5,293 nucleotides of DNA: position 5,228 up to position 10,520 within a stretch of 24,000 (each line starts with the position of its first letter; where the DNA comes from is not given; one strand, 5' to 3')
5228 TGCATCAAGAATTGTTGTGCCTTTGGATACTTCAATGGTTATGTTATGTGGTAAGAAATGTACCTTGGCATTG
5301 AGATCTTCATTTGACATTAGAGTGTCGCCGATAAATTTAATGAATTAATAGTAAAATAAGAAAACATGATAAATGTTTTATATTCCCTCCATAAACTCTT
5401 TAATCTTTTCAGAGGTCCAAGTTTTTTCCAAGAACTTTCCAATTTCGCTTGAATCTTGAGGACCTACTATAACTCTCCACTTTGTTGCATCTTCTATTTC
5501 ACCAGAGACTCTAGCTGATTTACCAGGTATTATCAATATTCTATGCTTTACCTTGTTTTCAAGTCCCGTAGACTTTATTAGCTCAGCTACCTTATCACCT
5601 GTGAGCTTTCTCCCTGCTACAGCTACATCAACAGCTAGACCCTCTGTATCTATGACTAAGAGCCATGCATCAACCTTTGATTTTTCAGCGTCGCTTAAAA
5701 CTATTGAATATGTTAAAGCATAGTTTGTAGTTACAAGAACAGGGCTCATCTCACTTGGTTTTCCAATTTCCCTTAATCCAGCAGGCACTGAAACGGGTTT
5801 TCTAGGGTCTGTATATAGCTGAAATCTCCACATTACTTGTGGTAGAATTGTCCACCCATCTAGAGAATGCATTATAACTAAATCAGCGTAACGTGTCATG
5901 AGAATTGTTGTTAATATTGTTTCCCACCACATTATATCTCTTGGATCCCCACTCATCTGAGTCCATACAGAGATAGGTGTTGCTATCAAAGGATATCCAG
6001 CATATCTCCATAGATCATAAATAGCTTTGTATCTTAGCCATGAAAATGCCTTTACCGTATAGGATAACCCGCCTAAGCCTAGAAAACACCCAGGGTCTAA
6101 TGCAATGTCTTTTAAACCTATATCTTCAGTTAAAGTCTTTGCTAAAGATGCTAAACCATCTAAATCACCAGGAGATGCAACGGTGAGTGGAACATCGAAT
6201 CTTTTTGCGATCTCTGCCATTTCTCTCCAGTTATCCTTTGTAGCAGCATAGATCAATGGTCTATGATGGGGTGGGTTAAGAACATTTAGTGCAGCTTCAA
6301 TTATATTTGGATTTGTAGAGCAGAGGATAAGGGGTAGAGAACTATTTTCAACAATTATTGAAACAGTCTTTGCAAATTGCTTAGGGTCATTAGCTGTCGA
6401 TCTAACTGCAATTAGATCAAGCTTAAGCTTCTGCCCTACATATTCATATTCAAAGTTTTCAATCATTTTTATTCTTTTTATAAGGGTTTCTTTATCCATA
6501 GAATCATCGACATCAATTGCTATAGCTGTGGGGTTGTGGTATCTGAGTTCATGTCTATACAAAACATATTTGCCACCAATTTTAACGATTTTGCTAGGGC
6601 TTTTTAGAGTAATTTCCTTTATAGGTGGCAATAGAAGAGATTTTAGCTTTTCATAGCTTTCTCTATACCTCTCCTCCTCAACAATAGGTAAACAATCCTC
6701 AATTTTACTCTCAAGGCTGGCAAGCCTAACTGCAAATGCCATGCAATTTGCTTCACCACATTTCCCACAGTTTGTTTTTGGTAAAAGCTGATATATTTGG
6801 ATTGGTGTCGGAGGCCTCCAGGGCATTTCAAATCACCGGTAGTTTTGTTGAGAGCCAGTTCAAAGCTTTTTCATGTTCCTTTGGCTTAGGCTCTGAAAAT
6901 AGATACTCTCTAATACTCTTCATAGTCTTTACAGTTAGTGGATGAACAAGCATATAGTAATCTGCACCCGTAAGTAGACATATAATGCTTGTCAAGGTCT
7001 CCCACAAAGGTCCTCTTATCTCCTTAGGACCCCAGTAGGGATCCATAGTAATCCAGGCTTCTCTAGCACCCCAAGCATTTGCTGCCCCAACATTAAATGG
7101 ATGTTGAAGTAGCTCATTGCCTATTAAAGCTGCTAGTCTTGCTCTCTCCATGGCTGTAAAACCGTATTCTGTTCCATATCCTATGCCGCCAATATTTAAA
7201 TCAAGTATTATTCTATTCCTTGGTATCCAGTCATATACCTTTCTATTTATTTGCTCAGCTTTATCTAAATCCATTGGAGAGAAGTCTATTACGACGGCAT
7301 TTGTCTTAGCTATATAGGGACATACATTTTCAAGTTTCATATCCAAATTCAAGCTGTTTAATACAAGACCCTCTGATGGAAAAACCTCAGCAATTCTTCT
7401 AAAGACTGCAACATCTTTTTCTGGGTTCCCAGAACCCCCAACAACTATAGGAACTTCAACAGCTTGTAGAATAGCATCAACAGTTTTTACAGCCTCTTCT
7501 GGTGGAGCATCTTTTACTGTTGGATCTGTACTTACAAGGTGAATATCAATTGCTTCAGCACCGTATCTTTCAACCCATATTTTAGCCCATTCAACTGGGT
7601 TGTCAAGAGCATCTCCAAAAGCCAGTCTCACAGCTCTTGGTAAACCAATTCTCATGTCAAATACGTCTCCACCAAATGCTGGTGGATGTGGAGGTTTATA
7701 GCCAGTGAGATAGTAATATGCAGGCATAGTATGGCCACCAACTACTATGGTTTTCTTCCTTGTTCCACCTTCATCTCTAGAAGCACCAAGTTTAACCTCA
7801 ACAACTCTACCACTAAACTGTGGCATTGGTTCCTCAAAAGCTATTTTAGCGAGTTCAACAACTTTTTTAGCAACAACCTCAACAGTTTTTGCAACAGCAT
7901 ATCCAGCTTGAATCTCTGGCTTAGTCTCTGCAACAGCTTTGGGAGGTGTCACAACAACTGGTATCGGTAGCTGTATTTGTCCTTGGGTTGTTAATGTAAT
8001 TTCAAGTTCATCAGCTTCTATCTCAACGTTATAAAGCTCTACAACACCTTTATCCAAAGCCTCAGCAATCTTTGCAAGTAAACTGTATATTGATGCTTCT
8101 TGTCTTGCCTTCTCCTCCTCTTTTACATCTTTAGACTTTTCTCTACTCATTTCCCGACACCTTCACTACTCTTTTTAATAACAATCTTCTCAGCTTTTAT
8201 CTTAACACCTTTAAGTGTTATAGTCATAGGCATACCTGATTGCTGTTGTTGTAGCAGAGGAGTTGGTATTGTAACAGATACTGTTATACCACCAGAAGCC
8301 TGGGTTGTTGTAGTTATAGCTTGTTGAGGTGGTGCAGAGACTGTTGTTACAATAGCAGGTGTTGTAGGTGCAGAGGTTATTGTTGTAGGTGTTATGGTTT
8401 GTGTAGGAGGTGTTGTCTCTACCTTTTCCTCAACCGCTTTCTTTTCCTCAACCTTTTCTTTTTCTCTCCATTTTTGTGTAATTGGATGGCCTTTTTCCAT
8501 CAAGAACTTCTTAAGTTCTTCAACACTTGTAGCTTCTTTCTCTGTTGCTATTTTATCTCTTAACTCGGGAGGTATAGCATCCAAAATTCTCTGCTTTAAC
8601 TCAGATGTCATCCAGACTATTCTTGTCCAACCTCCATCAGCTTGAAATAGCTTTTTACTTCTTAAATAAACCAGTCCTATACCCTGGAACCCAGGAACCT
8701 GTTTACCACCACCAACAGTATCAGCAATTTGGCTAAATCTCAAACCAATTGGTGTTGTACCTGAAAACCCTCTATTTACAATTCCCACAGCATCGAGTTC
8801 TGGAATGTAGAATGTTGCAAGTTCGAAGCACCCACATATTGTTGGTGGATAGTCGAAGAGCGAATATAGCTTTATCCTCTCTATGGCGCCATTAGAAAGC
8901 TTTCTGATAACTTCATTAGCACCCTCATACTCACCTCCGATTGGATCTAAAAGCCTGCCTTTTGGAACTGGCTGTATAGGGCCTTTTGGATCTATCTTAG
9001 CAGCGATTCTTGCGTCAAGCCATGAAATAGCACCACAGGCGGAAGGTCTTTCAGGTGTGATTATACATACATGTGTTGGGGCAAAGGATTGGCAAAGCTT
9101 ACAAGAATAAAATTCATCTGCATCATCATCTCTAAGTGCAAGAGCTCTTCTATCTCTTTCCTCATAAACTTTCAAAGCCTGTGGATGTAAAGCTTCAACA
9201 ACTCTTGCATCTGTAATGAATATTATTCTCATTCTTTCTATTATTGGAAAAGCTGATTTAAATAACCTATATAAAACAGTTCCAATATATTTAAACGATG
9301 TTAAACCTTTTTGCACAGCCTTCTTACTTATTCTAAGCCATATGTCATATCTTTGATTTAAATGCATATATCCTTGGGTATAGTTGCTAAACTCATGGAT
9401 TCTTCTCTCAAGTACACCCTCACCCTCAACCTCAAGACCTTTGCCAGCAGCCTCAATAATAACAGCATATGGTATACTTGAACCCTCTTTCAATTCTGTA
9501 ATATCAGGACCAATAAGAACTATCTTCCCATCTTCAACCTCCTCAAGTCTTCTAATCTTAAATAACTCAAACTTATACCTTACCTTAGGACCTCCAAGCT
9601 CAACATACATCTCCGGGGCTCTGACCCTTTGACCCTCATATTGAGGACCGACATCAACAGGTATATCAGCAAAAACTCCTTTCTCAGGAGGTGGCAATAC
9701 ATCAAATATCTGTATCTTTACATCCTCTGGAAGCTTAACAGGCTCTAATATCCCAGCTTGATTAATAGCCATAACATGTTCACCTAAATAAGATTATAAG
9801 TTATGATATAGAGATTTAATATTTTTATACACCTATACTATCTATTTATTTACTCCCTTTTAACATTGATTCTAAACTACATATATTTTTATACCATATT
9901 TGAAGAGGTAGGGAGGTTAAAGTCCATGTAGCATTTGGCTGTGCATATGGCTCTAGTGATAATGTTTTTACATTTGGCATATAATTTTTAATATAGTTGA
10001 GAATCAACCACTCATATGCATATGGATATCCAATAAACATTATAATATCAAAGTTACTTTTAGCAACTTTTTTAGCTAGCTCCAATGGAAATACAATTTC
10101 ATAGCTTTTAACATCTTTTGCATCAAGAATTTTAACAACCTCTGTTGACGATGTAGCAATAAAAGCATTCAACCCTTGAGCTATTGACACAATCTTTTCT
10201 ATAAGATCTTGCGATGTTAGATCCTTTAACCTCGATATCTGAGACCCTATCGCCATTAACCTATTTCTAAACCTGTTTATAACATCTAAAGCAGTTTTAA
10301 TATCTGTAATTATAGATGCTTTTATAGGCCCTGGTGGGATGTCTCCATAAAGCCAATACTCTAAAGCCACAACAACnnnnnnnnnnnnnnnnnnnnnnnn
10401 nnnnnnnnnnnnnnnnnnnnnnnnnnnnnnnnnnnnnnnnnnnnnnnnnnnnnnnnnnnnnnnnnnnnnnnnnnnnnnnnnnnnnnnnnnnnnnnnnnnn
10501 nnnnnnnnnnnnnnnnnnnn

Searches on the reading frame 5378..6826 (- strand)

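Call 17: search_protein_families(library=pfam, proteins=[window:5378-6826:-], max_evalue=0.0001)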
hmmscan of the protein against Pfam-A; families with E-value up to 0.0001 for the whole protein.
window:5378-6826:- (482 aa): 2 families
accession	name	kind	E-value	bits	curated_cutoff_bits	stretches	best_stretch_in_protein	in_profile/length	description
PF03599.22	CdhD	-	3e-120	402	24.8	1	72-465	2-386/387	CO dehydrogenase/acetyl-CoA synthase delta subunit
PF04060.18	FeS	-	3.9e-13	49.3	23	1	15-47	1-33/33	Putative Fe-S cluster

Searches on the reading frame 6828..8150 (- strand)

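Call 17: search_protein_families(library=pfam, proteins=[window:6828-8150:-], max_evalue=0.0001)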
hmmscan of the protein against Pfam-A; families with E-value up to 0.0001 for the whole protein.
window:6828-8150:- (440 aa): 1 family
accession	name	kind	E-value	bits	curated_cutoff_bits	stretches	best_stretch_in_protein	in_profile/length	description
PF03599.22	CdhD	-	6.1e-34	117.8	24.8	1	118-402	1-249/387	CO dehydrogenase/acetyl-CoA synthase delta subunit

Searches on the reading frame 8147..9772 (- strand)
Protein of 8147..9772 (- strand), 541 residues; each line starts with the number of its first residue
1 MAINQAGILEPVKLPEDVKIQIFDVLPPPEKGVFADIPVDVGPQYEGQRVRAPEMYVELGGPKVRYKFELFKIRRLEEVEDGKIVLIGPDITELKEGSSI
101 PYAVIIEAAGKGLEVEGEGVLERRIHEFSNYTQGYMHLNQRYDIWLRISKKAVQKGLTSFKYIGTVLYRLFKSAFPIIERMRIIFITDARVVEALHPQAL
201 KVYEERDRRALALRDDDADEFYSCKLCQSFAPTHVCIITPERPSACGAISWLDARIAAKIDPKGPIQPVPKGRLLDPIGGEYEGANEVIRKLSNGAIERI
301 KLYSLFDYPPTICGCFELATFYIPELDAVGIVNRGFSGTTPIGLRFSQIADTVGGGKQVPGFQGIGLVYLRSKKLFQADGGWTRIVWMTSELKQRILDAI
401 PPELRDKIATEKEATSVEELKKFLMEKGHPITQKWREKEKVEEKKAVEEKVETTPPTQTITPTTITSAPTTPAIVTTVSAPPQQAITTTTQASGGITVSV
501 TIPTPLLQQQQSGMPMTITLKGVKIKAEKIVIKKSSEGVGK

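Call 17: search_protein_families(library=pfam, proteins=[window:8147-9772:-], max_evalue=0.0001)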
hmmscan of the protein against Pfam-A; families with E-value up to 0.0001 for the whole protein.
window:8147-9772:- (541 aa): 2 families
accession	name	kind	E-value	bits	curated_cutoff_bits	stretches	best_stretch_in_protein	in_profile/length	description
PF19436.4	ACS_CODH_B_C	-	5.2e-85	285.3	25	1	203-432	1-239/245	ACS/CODH beta subunit C-terminal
PF03598.20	CdhC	-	1.1e-56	191.4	24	1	37-190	1-153/155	CO dehydrogenase/acetyl-CoA synthase complex beta subunit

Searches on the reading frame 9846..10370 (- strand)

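Call 17: search_protein_families(library=pfam, proteins=[window:9846-10370:-], max_evalue=0.0001)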
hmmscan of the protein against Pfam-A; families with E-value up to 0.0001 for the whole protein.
window:9846-10370:- (174 aa): 1 family
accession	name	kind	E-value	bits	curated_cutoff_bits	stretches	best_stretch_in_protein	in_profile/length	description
PF02552.22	CO_dh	-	3.1e-09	37.3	21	1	15-155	16-154/168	CO dehydrogenase beta subunit/acetyl-CoA synthase epsilon subunit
